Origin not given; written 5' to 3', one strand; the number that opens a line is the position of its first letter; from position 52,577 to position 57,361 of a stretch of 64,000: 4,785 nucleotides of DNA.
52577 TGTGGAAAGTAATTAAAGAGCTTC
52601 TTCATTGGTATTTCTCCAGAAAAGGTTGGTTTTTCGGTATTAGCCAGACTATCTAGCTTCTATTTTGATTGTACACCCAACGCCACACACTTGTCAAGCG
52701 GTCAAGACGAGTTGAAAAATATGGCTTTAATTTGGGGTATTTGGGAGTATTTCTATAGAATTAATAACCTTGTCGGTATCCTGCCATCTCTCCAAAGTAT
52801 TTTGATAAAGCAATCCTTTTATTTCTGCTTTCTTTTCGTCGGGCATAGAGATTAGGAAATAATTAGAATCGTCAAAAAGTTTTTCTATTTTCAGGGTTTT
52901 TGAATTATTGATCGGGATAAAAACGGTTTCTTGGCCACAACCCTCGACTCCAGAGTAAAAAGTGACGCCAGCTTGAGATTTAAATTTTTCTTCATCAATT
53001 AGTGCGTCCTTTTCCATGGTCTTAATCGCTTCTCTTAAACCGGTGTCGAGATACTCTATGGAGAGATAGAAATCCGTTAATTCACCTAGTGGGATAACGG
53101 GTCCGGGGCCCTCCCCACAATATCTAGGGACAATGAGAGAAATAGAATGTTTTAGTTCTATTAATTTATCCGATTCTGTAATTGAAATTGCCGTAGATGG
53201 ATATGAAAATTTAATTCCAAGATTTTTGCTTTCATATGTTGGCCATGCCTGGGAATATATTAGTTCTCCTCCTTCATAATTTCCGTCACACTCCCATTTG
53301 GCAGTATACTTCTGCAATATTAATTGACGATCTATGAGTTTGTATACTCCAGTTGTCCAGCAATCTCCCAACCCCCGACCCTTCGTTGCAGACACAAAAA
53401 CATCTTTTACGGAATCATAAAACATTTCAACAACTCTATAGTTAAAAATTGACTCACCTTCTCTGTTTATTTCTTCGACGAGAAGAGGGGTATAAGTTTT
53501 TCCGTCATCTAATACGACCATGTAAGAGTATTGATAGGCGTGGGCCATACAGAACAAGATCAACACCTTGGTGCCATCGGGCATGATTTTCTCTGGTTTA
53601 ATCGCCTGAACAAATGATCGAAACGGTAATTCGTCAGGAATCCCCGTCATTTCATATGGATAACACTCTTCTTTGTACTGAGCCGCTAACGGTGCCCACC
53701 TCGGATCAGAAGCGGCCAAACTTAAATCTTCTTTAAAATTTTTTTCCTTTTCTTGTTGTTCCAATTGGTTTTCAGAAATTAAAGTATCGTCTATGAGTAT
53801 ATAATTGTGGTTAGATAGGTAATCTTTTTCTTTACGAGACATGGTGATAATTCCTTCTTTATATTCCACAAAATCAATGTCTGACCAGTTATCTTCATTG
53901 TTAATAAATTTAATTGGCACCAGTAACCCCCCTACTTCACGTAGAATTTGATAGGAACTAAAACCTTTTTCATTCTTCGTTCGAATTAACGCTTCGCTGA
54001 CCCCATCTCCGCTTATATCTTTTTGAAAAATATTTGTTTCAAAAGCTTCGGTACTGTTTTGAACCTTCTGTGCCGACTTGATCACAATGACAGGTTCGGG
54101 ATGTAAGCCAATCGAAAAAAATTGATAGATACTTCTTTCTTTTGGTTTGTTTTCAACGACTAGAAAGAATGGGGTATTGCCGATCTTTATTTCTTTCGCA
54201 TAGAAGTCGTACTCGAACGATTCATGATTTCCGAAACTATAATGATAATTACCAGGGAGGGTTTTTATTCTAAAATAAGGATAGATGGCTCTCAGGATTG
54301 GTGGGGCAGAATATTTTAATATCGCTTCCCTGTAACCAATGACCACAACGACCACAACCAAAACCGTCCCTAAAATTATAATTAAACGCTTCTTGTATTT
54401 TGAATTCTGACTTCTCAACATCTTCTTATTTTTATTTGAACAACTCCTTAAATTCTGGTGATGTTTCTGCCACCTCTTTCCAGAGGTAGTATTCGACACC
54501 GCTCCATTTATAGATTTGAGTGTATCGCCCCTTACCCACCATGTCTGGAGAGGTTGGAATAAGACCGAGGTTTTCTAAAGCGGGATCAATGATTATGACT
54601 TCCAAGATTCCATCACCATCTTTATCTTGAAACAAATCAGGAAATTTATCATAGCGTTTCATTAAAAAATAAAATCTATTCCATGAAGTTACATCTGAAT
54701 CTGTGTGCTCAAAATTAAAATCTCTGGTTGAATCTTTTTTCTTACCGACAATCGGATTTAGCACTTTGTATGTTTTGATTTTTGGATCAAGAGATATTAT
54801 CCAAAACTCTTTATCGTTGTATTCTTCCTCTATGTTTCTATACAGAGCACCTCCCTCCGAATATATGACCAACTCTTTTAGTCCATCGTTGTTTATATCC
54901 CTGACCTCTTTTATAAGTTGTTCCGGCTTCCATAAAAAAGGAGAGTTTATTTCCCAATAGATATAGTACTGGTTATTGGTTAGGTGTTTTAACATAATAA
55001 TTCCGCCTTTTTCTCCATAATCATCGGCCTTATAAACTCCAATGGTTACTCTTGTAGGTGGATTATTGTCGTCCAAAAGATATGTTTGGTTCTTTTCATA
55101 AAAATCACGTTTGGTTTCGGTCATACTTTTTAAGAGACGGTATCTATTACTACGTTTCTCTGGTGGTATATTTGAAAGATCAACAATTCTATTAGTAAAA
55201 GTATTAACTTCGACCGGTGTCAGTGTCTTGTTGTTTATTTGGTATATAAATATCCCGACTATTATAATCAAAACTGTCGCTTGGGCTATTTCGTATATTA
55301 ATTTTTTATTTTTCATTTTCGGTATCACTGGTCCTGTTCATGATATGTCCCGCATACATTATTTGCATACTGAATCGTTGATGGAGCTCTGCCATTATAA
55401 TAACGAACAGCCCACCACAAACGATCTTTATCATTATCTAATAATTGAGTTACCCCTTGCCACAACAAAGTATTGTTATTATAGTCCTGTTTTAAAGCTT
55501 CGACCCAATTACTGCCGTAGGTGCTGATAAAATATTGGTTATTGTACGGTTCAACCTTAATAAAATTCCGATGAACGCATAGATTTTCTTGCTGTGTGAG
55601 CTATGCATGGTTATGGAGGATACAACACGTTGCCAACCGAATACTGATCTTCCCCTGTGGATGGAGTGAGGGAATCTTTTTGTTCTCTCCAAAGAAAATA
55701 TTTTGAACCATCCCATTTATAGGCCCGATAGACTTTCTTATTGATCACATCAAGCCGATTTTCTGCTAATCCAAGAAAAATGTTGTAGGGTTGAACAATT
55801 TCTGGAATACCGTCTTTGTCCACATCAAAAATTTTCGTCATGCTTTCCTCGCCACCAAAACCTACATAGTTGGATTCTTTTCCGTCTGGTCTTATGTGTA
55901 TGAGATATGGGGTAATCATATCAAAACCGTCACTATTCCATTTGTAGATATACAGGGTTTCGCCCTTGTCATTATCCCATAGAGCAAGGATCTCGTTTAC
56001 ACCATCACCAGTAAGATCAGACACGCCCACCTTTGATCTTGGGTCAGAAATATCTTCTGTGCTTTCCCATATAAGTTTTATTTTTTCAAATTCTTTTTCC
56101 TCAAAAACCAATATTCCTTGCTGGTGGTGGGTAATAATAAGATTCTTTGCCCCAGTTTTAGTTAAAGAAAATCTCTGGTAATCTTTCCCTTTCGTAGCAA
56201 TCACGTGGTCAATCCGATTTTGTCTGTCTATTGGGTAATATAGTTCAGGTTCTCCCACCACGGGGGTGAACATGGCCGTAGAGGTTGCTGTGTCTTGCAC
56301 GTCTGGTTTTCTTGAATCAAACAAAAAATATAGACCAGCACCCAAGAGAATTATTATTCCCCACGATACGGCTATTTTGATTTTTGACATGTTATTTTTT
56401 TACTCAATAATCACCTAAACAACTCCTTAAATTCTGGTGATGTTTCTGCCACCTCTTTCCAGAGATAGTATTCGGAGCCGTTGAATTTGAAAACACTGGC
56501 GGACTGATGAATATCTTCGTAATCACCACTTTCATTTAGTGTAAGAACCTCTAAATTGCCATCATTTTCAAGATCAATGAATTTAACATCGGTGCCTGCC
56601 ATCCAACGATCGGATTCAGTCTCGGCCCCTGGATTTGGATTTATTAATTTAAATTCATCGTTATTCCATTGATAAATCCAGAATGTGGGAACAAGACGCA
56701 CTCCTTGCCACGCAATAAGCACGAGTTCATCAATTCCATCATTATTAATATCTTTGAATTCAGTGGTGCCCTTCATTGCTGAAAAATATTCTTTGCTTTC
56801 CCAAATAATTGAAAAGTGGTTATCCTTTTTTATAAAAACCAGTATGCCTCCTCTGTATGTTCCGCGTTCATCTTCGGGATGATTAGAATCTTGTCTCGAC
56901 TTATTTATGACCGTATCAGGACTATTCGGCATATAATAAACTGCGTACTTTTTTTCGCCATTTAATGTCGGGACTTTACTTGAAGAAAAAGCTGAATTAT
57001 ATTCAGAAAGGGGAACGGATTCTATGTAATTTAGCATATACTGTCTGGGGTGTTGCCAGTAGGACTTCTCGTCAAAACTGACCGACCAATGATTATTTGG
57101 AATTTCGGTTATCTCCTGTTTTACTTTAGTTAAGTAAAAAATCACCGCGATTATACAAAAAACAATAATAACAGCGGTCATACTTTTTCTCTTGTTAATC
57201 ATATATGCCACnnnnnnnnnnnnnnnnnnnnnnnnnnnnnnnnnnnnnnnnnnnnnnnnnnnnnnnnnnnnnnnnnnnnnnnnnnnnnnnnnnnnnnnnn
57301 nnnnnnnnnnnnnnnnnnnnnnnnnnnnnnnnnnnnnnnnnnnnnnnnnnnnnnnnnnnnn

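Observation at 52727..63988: Modular effector locus with alternative peptidoglycan-hydrolase C-terminal cassettes, each paired with a membrane FG-GAP-like gene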

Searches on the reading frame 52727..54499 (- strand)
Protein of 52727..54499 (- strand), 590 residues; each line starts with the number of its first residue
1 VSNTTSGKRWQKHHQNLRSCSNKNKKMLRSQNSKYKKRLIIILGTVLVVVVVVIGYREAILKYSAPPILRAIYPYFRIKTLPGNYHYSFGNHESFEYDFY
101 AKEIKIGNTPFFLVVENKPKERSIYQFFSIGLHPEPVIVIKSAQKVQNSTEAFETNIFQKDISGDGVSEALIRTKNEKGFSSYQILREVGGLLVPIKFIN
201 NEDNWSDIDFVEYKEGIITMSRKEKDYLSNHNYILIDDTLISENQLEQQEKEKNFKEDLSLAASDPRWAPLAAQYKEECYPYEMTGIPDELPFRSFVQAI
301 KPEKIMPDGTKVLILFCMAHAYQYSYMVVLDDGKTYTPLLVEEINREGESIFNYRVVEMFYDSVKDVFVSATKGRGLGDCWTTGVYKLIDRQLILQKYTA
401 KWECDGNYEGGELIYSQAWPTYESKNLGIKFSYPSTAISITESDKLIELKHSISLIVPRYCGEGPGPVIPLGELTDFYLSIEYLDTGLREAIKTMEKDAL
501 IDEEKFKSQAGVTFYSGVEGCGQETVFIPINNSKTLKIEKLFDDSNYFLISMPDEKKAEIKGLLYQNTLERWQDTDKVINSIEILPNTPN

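Call 5: search_protein_families(library=pfam, proteins=[window:52727-54499:-], max_evalue=0.1)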
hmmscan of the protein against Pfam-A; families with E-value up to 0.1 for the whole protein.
window:52727-54499:- (590 aa): 1 family
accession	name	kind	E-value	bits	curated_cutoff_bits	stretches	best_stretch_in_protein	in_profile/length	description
PF06674.16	DUF1176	-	3e-12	47.2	34.8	1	308-410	210-313/322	Protein of unknown function (DUF1176)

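Call 48: search_protein_families(library=padloc, proteins=[window:52727-54421:-], max_evalue=1)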
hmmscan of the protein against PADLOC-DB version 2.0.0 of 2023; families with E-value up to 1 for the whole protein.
window:52727-54421:- (564 aa): 0 families

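Call 49: search_protein_families(library=ncbifam, proteins=[window:52727-54421:-], max_evalue=1)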
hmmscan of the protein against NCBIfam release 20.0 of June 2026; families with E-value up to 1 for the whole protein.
window:52727-54421:- (564 aa): 1 family
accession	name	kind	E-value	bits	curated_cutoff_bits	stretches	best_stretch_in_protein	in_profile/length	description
NF006990.0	PRK09455.1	equivalog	0.11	11.6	368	1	296-334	153-190/319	sigma-E factor regulatory protein RseB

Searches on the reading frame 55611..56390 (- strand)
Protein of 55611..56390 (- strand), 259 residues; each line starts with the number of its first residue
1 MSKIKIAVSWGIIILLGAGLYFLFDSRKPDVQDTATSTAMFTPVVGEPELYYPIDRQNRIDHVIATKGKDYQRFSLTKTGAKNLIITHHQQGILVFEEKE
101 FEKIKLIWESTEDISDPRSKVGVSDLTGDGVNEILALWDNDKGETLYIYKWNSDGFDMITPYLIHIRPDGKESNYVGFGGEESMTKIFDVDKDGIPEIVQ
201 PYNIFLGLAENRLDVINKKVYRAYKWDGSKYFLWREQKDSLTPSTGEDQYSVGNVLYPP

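Call 5: search_protein_families(library=pfam, proteins=[window:55611-56390:-], max_evalue=0.1)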
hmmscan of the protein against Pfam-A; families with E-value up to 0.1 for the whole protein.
window:55611-56390:- (259 aa): 2 families
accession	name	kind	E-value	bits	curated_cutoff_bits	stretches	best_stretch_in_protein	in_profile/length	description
PF13517.12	FG-GAP_3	-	3.6e-05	24.7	26.9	1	125-199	1-60/61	FG-GAP-like repeat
PF01839.29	FG-GAP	-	0.021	15.2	22.1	0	121-135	5-19/37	FG-GAP repeat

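Call 24: find_encoding_contigs(protein=window:55611-56390:-, flank=10000, max_places=6)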
Protein window:55611-56390:- (259 aa): 3 contigs read that carry it; 3 places shown.
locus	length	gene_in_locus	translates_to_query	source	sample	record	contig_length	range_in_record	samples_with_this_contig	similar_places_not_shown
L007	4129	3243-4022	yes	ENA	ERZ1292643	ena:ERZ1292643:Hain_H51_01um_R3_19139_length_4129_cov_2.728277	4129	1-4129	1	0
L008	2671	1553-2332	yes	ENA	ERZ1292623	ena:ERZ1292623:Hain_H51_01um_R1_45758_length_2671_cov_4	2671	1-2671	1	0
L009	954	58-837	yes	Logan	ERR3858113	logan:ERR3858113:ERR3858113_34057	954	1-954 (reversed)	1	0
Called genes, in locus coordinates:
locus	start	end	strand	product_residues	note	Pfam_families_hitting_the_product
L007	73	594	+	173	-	-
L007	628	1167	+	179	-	-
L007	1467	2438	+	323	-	PF01464:SLT (faint)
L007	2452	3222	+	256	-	PF13517:FG-GAP_3 (weak)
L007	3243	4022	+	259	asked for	-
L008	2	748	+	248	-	?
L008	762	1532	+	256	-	PF13517:FG-GAP_3 (weak)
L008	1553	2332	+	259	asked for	-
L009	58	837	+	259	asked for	-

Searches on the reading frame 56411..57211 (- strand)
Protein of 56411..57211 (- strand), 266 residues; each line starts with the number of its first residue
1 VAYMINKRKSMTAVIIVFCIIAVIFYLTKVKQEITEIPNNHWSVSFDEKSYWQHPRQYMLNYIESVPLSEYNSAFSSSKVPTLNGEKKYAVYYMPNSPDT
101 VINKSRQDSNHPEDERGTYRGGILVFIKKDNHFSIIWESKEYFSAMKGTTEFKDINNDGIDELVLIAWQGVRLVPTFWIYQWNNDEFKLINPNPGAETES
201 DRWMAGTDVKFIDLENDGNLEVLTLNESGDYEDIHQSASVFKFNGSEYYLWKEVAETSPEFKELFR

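Call 5: search_protein_families(library=pfam, proteins=[window:56411-57211:-], max_evalue=0.1)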
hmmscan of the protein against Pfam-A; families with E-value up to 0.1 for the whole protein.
window:56411-57211:- (266 aa): 2 families
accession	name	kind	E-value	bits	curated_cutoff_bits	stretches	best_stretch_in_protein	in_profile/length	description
PF13517.12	FG-GAP_3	-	6.8e-07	30.2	26.9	1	154-223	1-60/61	FG-GAP-like repeat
PF20517.3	TMEM127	-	0.061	13.9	25.3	1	10-48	50-92/113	Transmembrane protein 127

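Call 46: find_homologous_proteins(query=window:56411-57211:-)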
Query window:56411-57211:- (266 aa): 7 proteins with E <= 0.001 among 187 candidates.
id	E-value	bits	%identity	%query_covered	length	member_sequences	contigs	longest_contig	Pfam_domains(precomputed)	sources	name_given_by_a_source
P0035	4.0e-172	589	100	96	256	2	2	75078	PF13517.13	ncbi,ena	-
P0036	1.4e-75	272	49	97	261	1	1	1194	-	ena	-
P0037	3.0e-50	189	41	94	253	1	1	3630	-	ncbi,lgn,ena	-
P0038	1.8e-39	154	37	96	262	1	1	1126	-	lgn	-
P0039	1.6e-37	147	41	77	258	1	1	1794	-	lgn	-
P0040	1.4e-18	85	39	56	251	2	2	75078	PF13517.13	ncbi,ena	-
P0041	3.1e-8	51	32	58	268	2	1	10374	-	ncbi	ncbi:MAG: hypothetical protein AAB505_01710, partial [Patescibacteria group bacterium]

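Call 56: predict_structure(alignment_id=A1)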
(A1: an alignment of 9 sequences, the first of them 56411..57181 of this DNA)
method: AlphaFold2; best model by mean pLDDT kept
length: 256 residues; sequences in the alignment: 9
mean_pLDDT: 79.9   pTM: 0.76
mean pLDDT of the five models: 79.9, 79.7, 78.2, 77.2, 73.9
residues with pLDDT >= 90: 95; 70-90: 108; 50-70: 24; < 50: 29
segments of 3 or more residues with pLDDT < 50: 20-33, 93-107
pLDDT, mean of each block of 10 residues (from residue 1): 80 69 33 61 83 87 84 76 72 46 50 86 86 81 92 90 87 90 85 90 94 92 90 95 94 85
secondary structure, 60 per line:
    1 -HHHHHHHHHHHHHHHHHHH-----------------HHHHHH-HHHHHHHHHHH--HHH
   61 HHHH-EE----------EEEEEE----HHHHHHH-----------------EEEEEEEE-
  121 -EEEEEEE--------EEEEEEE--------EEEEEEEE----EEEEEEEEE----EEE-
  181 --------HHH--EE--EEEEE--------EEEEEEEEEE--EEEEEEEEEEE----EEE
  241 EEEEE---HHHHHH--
elements in order: H2-20 H38-43 H45-55 H58-64 E78-83 H88-94 E112-119 E122-128 E137-143 E152-159 E164-172 E177-179 E198-202 E211-220 E223-233 E238-245 H249-254

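Call 81: find_encoding_contigs(protein=P0035, flank=10000, max_places=4)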
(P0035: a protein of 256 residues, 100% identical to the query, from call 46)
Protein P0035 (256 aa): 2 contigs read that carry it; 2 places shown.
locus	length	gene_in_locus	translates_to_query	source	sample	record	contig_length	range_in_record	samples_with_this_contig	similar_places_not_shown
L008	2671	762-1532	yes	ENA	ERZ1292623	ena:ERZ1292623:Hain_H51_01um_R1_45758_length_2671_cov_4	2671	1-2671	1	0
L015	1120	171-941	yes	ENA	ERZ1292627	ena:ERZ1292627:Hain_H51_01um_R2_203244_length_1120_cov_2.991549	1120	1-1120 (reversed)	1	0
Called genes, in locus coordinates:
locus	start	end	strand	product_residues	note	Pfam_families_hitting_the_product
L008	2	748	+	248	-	?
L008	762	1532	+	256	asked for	PF13517:FG-GAP_3 (weak)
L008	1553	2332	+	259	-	-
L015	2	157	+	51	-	?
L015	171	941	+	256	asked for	PF13517:FG-GAP_3 (weak)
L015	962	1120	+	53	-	?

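Call 85: find_related_loci(query=A5, collection=genome_contigs, flank=10000)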
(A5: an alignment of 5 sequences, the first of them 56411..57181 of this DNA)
Query A5 (256 aa) in genome_contigs; peptide patterns used: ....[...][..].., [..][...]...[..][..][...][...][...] (x = any residue, [..] = any of these).
67 stretches matched a pattern, but none encodes a relative of the query by tblastn (E <= 1e-3).

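Call 95: fold_search(model_id=the predicted structure, library=pdb)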
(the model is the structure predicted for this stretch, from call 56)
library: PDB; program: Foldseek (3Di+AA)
matches with E <= 10: 783; with E <= 0.001: 9
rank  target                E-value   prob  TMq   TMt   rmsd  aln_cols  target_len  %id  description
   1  7lps_A                4.2e-04  1.00  0.33  0.13   6.9       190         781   12  Crystal structure of DDB1-CRBN-ALV1 complex bound to Helios (IKZF2 ZF2) (released 2021-06-02)
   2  7lps_G                5.5e-04  1.00  0.33  0.13   6.9       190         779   12  Crystal structure of DDB1-CRBN-ALV1 complex bound to Helios (IKZF2 ZF2) (released 2021-06-02)
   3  9p97_A                6.4e-04  1.00  0.37  0.15   6.0       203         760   14  CryoEM structure of the closed integrin alphaEbeta7 bound to fab LF61 (released 2025-09-24)
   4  9djt_B                7.1e-04  1.00  0.33  0.12   6.8       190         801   12  Ternary complex structure of Cereblon-DDB1 bound to WIZ(ZF7) and the molecular glue WIZ-5 (released 2024-11-27)
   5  6bn9_A                7.1e-04  1.00  0.34  0.12   6.8       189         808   12  Crystal structure of DDB1-CRBN-BRD4(BD1) complex bound to dBET70 PROTAC (released 2018-05-30)
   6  9e2u_G                8.8e-04  1.00  0.34  0.12   6.9       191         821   12  Crystal structure of DDB1-CRBN-ALV1 complex bound to triple ZnF of Helios (IKZF2 ZF1-3) (released 2025-09-03)
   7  6bn7_A                9.3e-04  1.00  0.33  0.12   6.9       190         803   12  Crystal structure of DDB1-CRBN-BRD4(BD1) complex bound to dBET23 PROTAC. (released 2018-05-30)
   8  8uh6_A                9.3e-04  1.00  0.32  0.12   7.0       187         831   13  Degrader-induced complex between PTPN2 and CRBN-DDB1 (released 2024-09-11)
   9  5e6r_A                9.8e-04  1.00  0.38  0.19   6.5       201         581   13  Structures of leukocyte integrin aLb2: The aI domain, the headpiece, and the pocket for the internal ligand (released 2016-03-02)
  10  5es4_A                1.1e-03  1.00  0.38  0.11   6.2       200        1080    8  RE-REFINEMENT OF INTEGRIN ALPHAXBETA2 ECTODOMAIN IN THE CLOSED/BENT CONFORMATION (released 2016-03-02)
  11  8dey_B                1.2e-03  1.00  0.34  0.12   6.9       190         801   12  Ternary complex structure of Cereblon-DDB1 bound to IKZF2(ZF2,3) and the molecular glue DKY709 (released 2023-03-08)
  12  9p98_A                1.2e-03  1.00  0.36  0.14   5.8       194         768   13  CryoEM structure of the open integrin alphaEbeta7 bound to fab LF61 (released 2025-09-24)
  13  9saf_A                1.3e-03  1.00  0.33  0.12   6.8       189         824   12  Ternary PROTAC-mediated complex of BRD4-BD1/CRBN/DDB1 and JQ1-AcQ bifunctional degrader (released 2025-10-01)
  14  8tnp_A                1.5e-03  1.00  0.34  0.13   6.8       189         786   12  Cryo-EM structure of DDB1dB:CRBN:Pomalidomide:SD40 (released 2024-03-13)
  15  9hpi_A                1.5e-03  1.00  0.34  0.13   6.9       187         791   12  Cryo-EM structure of DDB1dB-CRBN-MRT-0031619, conformation 1 (released 2025-12-03)
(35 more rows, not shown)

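Call 100: find_encoding_contigs(protein=P0036, flank=5000, max_places=3)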
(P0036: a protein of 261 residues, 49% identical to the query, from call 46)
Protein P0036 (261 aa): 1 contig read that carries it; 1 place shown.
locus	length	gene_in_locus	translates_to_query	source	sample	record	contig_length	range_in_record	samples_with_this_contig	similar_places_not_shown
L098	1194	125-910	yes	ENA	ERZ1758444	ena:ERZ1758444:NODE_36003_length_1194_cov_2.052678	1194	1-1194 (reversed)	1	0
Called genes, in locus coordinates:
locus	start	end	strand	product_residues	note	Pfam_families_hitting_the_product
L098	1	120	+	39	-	?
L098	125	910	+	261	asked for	-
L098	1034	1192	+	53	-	?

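Call 104: search_solved_structures(query=A1, max_evalue=10, show_alignments=0)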
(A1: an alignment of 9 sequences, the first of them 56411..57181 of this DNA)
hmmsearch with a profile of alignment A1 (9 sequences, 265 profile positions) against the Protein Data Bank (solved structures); distinct sequences matched with E-value up to 10: 15.
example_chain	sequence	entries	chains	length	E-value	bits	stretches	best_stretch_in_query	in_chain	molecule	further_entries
2z8r_A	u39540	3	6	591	0.036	16.9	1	205-250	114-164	YesW protein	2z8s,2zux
3v4p_A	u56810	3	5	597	0.043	16.7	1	124-244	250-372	Integrin alpha-4 | Integrin alpha4 subunit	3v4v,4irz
4cag_A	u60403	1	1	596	0.065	16.1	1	205-245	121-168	POLYSACCHARIDE LYASE FAMILY 11 PROTEIN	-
9p95_A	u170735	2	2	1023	0.11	15.3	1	124-244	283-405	Integrin alpha-4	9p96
2zuy_A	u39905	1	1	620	0.15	14.9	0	206-251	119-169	YesX protein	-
2a8b_A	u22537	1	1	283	0.25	14.2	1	125-183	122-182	Receptor-type tyrosine-protein phosphatase R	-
25ge_B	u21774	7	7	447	0.32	13.8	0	149-165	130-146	KICSTOR complex protein ITFG2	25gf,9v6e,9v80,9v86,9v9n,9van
9o5a_G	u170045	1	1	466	0.35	13.7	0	149-165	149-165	KICSTOR complex protein ITFG2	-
9etn_A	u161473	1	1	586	0.47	13.3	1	149-242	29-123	Cartilage acidic protein 1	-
1jln_A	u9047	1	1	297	0.5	13.2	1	125-183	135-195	Protein Tyrosine Phosphatase, receptor type, R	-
6txt_A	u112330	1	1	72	0.55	13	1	56-99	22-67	Competence pilin-like protein ComGC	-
4a7k_A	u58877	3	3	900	1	12.2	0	149-181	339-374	ALDOS-2-ULOSE DEHYDRATASE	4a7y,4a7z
9ind_A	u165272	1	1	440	1.7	11.4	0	148-182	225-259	Integrin alpha-V heavy chain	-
8tcg_A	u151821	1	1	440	1.7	11.4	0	148-182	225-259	Integrin alpha-V heavy chain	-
8tcf_A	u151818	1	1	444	1.8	11.4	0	148-182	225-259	Integrin alpha-V heavy chain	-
